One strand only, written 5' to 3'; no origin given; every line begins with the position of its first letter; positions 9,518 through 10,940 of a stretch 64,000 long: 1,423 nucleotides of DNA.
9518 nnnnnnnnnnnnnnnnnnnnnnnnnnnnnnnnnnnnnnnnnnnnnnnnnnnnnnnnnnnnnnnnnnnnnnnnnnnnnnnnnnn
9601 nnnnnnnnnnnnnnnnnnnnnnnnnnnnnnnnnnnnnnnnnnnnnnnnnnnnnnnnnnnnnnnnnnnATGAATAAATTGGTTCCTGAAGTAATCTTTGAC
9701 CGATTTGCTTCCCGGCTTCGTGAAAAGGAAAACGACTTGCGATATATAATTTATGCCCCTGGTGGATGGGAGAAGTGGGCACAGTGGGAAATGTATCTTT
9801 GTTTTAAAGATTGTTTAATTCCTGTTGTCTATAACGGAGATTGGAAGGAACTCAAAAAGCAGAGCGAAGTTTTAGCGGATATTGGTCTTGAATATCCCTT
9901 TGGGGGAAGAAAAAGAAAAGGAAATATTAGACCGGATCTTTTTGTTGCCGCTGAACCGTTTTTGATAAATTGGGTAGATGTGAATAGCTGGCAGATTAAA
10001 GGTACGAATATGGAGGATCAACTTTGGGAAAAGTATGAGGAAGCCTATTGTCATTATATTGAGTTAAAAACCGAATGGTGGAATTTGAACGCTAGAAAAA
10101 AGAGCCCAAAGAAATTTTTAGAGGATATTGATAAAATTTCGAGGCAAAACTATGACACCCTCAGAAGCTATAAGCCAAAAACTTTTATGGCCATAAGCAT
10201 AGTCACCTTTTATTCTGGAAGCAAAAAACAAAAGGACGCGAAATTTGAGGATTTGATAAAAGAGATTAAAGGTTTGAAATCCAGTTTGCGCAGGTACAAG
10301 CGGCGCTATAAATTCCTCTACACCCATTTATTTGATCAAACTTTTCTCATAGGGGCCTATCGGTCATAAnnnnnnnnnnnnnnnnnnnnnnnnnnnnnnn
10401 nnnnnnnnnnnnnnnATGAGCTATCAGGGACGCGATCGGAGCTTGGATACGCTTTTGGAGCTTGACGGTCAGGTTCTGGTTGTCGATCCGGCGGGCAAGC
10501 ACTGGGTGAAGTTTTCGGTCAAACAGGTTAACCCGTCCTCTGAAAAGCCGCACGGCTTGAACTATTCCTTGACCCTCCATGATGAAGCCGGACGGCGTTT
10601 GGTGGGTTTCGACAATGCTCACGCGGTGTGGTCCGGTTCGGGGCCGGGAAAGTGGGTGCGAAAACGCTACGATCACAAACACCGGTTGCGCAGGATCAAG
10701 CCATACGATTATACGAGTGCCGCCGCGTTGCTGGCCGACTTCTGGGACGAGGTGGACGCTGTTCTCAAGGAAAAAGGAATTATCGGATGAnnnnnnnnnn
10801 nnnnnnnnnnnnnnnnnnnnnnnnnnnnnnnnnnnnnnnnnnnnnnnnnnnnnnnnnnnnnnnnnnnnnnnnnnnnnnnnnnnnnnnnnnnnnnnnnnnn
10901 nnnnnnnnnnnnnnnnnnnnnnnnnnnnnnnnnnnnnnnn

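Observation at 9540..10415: Low-GC islet encoding a candidate PD-(D/E)XK protein, inserted between FGE paralogs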

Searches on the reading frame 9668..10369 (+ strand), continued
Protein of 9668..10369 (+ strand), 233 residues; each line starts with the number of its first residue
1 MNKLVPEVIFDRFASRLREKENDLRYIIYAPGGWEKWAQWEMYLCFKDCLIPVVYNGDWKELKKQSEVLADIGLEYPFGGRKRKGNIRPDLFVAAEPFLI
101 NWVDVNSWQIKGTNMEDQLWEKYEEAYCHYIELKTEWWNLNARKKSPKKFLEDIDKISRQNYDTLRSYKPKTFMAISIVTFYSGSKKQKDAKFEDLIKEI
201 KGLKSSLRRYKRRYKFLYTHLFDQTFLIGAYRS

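Call 70: search_protein_families(library=padloc, proteins=[L001:131-2122:-, L002:724-1680:-, L095:1126-3165:+, L095:4365-5822:+, L095:5801-6901:+, L095:6898-7980:+, L009:4619-5527:+, L009:5546-7471:+, L009:8898-9794:-, L008:7362-9014:+], max_evalue=0.001)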
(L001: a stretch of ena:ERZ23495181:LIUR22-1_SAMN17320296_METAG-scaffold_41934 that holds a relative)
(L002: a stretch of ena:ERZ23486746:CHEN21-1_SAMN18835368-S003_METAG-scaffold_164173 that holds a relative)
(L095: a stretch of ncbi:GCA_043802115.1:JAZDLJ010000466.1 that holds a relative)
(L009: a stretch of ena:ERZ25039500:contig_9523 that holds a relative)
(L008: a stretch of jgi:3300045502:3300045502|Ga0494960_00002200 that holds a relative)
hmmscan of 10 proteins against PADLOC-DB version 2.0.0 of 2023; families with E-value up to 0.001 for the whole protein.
L001:131-2122:- (663 aa): 14 families
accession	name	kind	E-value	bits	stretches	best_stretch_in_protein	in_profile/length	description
PDLC05062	PDC-S66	-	5.1e-23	79.9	1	6-95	151-240/282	-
PDLC02421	Aga_TIR-PNTD1-PNTD2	-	1.8e-12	45.1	1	4-142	4-142/430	Class I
PDLC02403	Aga_TIR-PNTD1-PNTD2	-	3e-11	41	1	5-129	4-131/443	Class I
PDLC02012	SAVED5--SAVED_TIR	-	1.7e-10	38.6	1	4-96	14-105/404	-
PDLC00417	ThsB1|ThsB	-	2.8e-10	38.2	1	6-96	169-260/303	TIR-like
PDLC02962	RT-TIR_XII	-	5e-09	33.5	1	5-138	347-469/478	single gene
PDLC02961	RT-TIR_XII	-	2e-08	31.6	1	5-95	349-434/475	single gene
PDLC03015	TIR-NLR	-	2.6e-07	27.7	1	6-99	4-96/824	-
PDLC00426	ThsB1|ThsB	-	4e-07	27.6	1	6-93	240-331/352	TIR-like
PDLC00436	ThsB1|ThsB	-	2.6e-06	25.1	1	4-83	36-119/183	TIR-like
PDLC03957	bSEFIR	-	1e-05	23.6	0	11-373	48-353/412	-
PDLC00419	ThsB1|ThsB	-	2.7e-05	22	1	4-78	28-106/165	TIR-like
PDLC00420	ThsB1|ThsB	-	0.00051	17.3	1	6-101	4-102/319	TIR-like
PDLC00425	ThsB1|ThsB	-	0.00064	16.9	0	6-109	254-362/389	TIR-like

L002:724-1680:- (318 aa): 14 families
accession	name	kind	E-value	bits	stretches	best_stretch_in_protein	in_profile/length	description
PDLC05062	PDC-S66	-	2e-23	81.3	1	6-95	151-240/282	-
PDLC02421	Aga_TIR-PNTD1-PNTD2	-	3e-13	47.7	1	4-142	4-142/430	Class I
PDLC02403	Aga_TIR-PNTD1-PNTD2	-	9.6e-12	42.7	1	5-128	4-130/443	Class I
PDLC02012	SAVED5--SAVED_TIR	-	4.8e-11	40.4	1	4-96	14-105/404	-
PDLC00417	ThsB1|ThsB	-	8.4e-11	39.9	1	6-96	169-260/303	TIR-like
PDLC02962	RT-TIR_XII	-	1.1e-09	35.7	1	5-139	347-470/478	single gene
PDLC03957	bSEFIR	-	6.5e-09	34.1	1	11-66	48-104/412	-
PDLC02961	RT-TIR_XII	-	6.5e-09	33.2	1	5-95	349-434/475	single gene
PDLC03015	TIR-NLR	-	3.3e-08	30.7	1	6-114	4-108/824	-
PDLC00426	ThsB1|ThsB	-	1.6e-07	28.9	1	6-94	240-332/352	TIR-like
PDLC00436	ThsB1|ThsB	-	1.4e-06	25.9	1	4-83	36-119/183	TIR-like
PDLC00419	ThsB1|ThsB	-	1.1e-05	23.4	1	4-78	28-106/165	TIR-like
PDLC00420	ThsB1|ThsB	-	0.00012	19.4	1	6-101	4-102/319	TIR-like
PDLC00425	ThsB1|ThsB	-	0.00025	18.3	1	6-109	254-362/389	TIR-like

L095:1126-3165:+ (679 aa): 36 families (the best 25 are shown)
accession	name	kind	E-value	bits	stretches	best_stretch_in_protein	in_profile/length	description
PDLC03034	MTase_I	-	5e-289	958.3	2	265-678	240-669/672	Type I methyltransferase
PDLC03318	MTase_II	-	8e-63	210.9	1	134-638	146-670/723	Type II methyltransferase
PDLC03030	MTase_I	-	9.3e-44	147.9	1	43-606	39-590/670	Type I methyltransferase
PDLC03021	MTase_I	-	1.5e-42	144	2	200-451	10-264/491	Type I methyltransferase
PDLC04134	mad2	-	4.5e-41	139.2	1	55-632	5-469/492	mads_2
PDLC03018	MTase_I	-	1.1e-38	131.1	2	31-414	3-366/749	Type I methyltransferase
PDLC03218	MTase_II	-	2.9e-30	103.3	2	487-598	372-482/532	Type II methyltransferase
PDLC03026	MTase_I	-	5.2e-28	96.4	2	266-429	54-222/487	Type I methyltransferase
PDLC03317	MTase_II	-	1.9e-23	80.7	2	72-448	26-412/831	Type II methyltransferase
PDLC03624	REase_MTase_IIG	-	1.7e-18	63.9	1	213-600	266-650/1271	Type IIG restriction enzyme-methyltransferase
PDLC03025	MTase_I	-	6.9e-18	62.6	2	302-419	109-226/569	Type I methyltransferase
PDLC03031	MTase_I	-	4.6e-15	52.9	1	310-598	137-404/834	Type I methyltransferase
PDLC03311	MTase_II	-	6.1e-15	52.9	1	485-597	99-208/464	Type II methyltransferase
PDLC03357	MTase_II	-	1.1e-14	51.8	1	323-598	92-335/620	Type II methyltransferase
PDLC03022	MTase_I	-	5.6e-14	49.4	1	478-597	290-406/857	Type I methyltransferase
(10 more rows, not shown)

L095:4365-5822:+ (485 aa): 62 families (the best 25 are shown)
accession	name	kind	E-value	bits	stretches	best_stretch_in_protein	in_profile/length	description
PDLC03095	Specificity_I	-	6.4e-37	125.4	1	46-455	57-463/473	Type I specificity subunit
PDLC04137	mad5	-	6.2e-32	109.3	2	41-303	8-249/392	mads_5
PDLC03086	Specificity_I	-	1.3e-30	104.7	2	285-429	28-172/458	Type I specificity subunit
PDLC03169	Specificity_I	-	4.8e-30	103.3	2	264-429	217-384/461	Type I specificity subunit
PDLC03120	Specificity_I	-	1.5e-29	101.5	1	14-454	21-452/515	Type I specificity subunit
PDLC03179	Specificity_I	-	3.5e-29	100.2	2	270-433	396-563/589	Type I specificity subunit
PDLC03181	Specificity_I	-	7.4e-26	88.8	1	140-463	130-446/454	Type I specificity subunit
PDLC03069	Specificity_I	-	6e-25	86.2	2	288-428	215-355/387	Type I specificity subunit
PDLC03100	Specificity_I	-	7.3e-25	86.2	2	252-441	181-373/392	Type I specificity subunit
PDLC03197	Specificity_I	-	3.4e-24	83.5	1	9-462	12-451/459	Type I specificity subunit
PDLC03168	Specificity_I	-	5.6e-24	83.4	2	271-428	8-163/459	Type I specificity subunit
PDLC03089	Specificity_I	-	8.3e-24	82.5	2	270-428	7-166/446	Type I specificity subunit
PDLC03068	Specificity_I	-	1.6e-23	81.5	2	271-425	7-160/403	Type I specificity subunit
PDLC03155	Specificity_I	-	5.5e-23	79.6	1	14-278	14-281/520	Type I specificity subunit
PDLC03079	Specificity_I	-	3.4e-22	77.2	2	313-451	67-204/470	Type I specificity subunit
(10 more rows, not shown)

L095:5801-6901:+ (366 aa): 0 families

L095:6898-7980:+ (360 aa): 0 families

L009:4619-5527:+ (302 aa): 0 families

L009:5546-7471:+ (641 aa): 46 families (the best 25 are shown)
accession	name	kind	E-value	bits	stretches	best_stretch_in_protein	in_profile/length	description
PDLC00132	GajB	-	1.3e-44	150.9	1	4-623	3-614/625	UrvD helicase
PDLC00114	GajB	-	1.5e-43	147.3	2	4-420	7-409/635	UrvD helicase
PDLC00117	GajB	-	2.2e-40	136.8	1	12-636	22-599/604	UrvD helicase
PDLC00104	GajB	-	6.1e-39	132.2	1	6-387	5-320/574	UrvD helicase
PDLC00103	GajB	-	2.7e-36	123.7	1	11-608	23-574/612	UrvD helicase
PDLC03802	RTasHel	-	2.2e-35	120.7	1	7-389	8-339/675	DRT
PDLC00119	GajB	-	3.2e-32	110.2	2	16-351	14-334/565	UrvD helicase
PDLC00138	GajB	-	2.8e-29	100.3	2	1-373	1-364/581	UrvD helicase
PDLC00127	GajB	-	1.1e-28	98.1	2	5-368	9-343/594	UrvD helicase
PDLC00106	GajB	-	2.4e-26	90.4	2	217-372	193-343/577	UrvD helicase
PDLC00121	GajB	-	4.3e-26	89.6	1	6-420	7-390/565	UrvD helicase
PDLC00107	GajB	-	1e-25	88.5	1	8-415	19-398/587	UrvD helicase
PDLC00123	GajB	-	6.1e-24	82.5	2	181-498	125-433/540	UrvD helicase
PDLC00141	GajB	-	1.5e-22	77.6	1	193-316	129-253/572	UrvD helicase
PDLC00130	GajB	-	5.1e-22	75.9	1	3-323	2-300/589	UrvD helicase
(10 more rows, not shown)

L009:8898-9794:- (298 aa): 3 families
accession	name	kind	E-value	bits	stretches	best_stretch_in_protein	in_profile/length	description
PDLC01457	WYL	-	4.6e-12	44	1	14-234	5-201/229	"CAS-I,CAS-II,CAS-III,CAS-IV,CAS-V,CAS-VI; associated_signaling"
PDLC01766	Cas3c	-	5.2e-12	42.8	1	21-287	15-269/1009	-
PDLC01652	WYL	-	6.4e-10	37.6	1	142-277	11-115/162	"CAS-I,CAS-II,CAS-III,CAS-IV,CAS-V,CAS-VI; associated_signaling"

L008:7362-9014:+ (550 aa): 3 families
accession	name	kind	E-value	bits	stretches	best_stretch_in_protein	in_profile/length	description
PDLC01439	typeIV_DinG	-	1.6e-46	157.1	1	22-507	5-543/575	CAS-IV-A; associated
PDLC04986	PDC-S28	-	1.7e-12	44.5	1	407-513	371-476/831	-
PDLC04987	PDC-S28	-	3.1e-08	30.4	1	410-512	372-473/846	-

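Call 72: search_protein_families(library=pfam, proteins=[L095:5801-6901:+, L095:6898-7980:+, L009:4619-5527:+, L009:2992-4119:+, L009:1725-2921:+, L007:9341-9811:-, L007:8616-9236:-, L093:1189-1749:+, L010:3822-4313:-, L010:4313-5044:-], max_evalue=0.01)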
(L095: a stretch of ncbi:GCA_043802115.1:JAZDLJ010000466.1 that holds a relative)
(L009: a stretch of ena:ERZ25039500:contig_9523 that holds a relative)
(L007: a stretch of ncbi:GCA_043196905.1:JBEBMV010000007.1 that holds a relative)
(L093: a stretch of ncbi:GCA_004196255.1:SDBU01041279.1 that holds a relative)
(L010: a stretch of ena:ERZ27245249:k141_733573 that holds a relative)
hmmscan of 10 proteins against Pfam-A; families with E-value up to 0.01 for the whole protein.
L095:5801-6901:+ (366 aa): 0 families

L095:6898-7980:+ (360 aa): 0 families

L009:4619-5527:+ (302 aa): 2 families
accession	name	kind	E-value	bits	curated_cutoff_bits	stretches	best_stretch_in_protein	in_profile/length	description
PF02486.25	Rep_trans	-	2e-05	24.8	29.6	1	150-216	35-110/201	Replication initiation factor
PF05144.20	Phage_CRI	-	2.9e-05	24.3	21.7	1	132-194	128-191/232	Replication-associated protein G2P N-terminal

L009:2992-4119:+ (375 aa): 0 families

L009:1725-2921:+ (398 aa): 0 families

L007:9341-9811:- (156 aa): 0 families

L007:8616-9236:- (206 aa): 3 families
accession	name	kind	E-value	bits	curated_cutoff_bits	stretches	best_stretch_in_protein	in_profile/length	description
PF05714.16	PFam54_60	-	0.00094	19.3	27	1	40-103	111-178/185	Borrelia Bbcrasp-1 domain containing protein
PF05701.16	WEMBL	-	0.0025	17.1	35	1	21-82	58-119/562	Weak chloroplast movement under blue light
PF04108.17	ATG17_like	-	0.0054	16.7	43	1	29-110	13-94/355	Autophagy protein ATG17-like domain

L093:1189-1749:+ (186 aa): 0 families

L010:3822-4313:- (163 aa): 0 families

L010:4313-5044:- (243 aa): 0 families

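Call 73: search_solved_structures(query=A3, max_evalue=10)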
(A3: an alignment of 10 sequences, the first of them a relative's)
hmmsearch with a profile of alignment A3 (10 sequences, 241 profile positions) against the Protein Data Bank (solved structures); distinct sequences matched with E-value up to 10: 3.
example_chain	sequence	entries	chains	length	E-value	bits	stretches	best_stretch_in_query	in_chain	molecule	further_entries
5xyi_B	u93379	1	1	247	0.18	14.3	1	100-232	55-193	Ribosomal protein S3Ae, putative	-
6s7p_A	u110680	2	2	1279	1.9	11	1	99-160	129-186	Phosphatidylcholine translocator ABCB4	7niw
7niu_A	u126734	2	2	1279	1.9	11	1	99-160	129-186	Isoform 2 of Phosphatidylcholine translocator ABCB4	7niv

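Call 74: search_solved_structures(query=A1, max_evalue=10)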
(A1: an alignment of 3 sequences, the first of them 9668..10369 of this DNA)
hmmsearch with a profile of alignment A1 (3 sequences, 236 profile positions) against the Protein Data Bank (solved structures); distinct sequences matched with E-value up to 10: 2.
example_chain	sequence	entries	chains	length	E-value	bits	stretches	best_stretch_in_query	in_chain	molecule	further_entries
5xei_A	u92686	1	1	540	0.56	12.8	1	115-158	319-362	Chromosome partition protein Smc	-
5jgh_A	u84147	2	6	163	1.1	11.8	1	96-144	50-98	ARS-binding factor 2, mitochondrial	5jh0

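Call 83: search_protein_families(library=pfam, alignment_id=A2, max_evalue=10)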
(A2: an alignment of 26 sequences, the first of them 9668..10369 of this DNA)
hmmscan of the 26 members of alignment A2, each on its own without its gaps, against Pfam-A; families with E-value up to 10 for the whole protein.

A. member 1, window:9668-10369:+ (233 aa): 2 families
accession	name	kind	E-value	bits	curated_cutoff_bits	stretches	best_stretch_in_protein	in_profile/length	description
PF13390.11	DUF4108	-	0.0056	17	27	1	146-215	12-81/145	Protein of unknown function (DUF4108)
PF13863.11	DUF4200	-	0.53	11.1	29.7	1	115-218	11-114/119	Domain of unknown function (DUF4200)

B. families by the number of members that match (of 26 scanned): 23 families
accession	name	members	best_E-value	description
PF12018.13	FAP206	1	0.00027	Domain of unknown function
PF13390.11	DUF4108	1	0.0056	Protein of unknown function (DUF4108)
PF04572.17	Gb3_synth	1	0.0089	Alpha 1,4-glycosyltransferase conserved region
PF22780.1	HI0933_like_1st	1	0.011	HI0933-like protein barrel and H2TH domain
PF11648.16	RIG-I_C-RD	1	0.012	C-terminal domain of RIG-I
PF04634.17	YezG-like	1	0.014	Immunity protein YezG-like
PF00416.27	Ribosomal_S13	1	0.022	Ribosomal protein S13/S18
PF00712.24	DNA_pol3_beta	1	0.057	DNA polymerase III beta subunit, N-terminal domain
PF11827.13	DUF3347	1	0.065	Protein of unknown function (DUF3347)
PF18192.6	DNTTIP1_dimer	1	0.069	DNTTIP1 dimerisation domain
PF15861.10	partial_CstF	1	0.11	Partial cleavage stimulation factor domain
PF24990.1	PAS_13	1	0.12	ERT1/acuK family PAS domain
PF01642.28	MM_CoA_mutase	1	0.14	Methylmalonyl-CoA mutase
PF25749.1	SPO1_gp41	1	0.15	Phage SPO1 gene 41 protein family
PF17211.8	VHL_C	1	0.16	VHL box domain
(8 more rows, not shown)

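Call 86: find_encoding_contigs(protein=P0039, flank=10000, max_places=2)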
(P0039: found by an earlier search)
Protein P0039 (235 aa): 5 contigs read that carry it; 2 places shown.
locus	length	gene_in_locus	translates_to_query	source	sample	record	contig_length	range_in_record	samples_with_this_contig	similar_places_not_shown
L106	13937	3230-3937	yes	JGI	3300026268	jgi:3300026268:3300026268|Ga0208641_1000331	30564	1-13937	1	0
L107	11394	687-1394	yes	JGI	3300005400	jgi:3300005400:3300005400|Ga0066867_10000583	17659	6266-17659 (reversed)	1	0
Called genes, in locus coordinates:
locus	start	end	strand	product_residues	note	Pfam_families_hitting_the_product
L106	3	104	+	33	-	?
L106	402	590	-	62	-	-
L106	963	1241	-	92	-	-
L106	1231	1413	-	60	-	-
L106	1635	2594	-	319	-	PF00589:Phage_integrase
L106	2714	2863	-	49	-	-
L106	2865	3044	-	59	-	-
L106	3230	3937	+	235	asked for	-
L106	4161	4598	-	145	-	PF01381:HTH_3 (weak)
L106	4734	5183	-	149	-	PF04002:RadC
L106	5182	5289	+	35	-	-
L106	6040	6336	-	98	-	-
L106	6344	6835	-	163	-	-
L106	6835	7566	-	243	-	-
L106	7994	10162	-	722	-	PF01935:DUF87 (weak)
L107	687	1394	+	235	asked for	-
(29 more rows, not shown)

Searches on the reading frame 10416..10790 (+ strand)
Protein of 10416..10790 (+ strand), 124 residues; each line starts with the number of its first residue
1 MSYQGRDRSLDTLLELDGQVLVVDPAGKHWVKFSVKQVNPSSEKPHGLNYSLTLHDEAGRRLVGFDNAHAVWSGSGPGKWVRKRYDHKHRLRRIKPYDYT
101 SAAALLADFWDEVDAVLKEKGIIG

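Call 3: search_protein_families(library=pfam, proteins=[window:10416-10790:+], max_evalue=1)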
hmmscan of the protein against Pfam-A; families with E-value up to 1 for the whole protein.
window:10416-10790:+ (124 aa): 1 family
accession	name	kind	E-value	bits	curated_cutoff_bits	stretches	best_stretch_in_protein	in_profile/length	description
PF20126.4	TumE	-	4e-08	33.6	23.4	1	30-113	8-80/81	Toxin TumE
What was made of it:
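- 10416..10790 (+): TumE-family toxin gene (124 aa). PF20126 TumE, E = 4e-8, 33.6 bits against a cutoff of 23.4 (call 3).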

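Call 4: search_protein_families(library=padloc, proteins=[window:10416-10790:+], max_evalue=1)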
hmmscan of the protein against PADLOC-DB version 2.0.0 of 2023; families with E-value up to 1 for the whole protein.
window:10416-10790:+ (124 aa): 0 families

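Call 5: search_protein_families(library=ncbifam, proteins=[window:10416-10790:+], max_evalue=1)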
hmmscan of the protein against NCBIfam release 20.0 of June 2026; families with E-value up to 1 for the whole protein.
window:10416-10790:+ (124 aa): 0 families
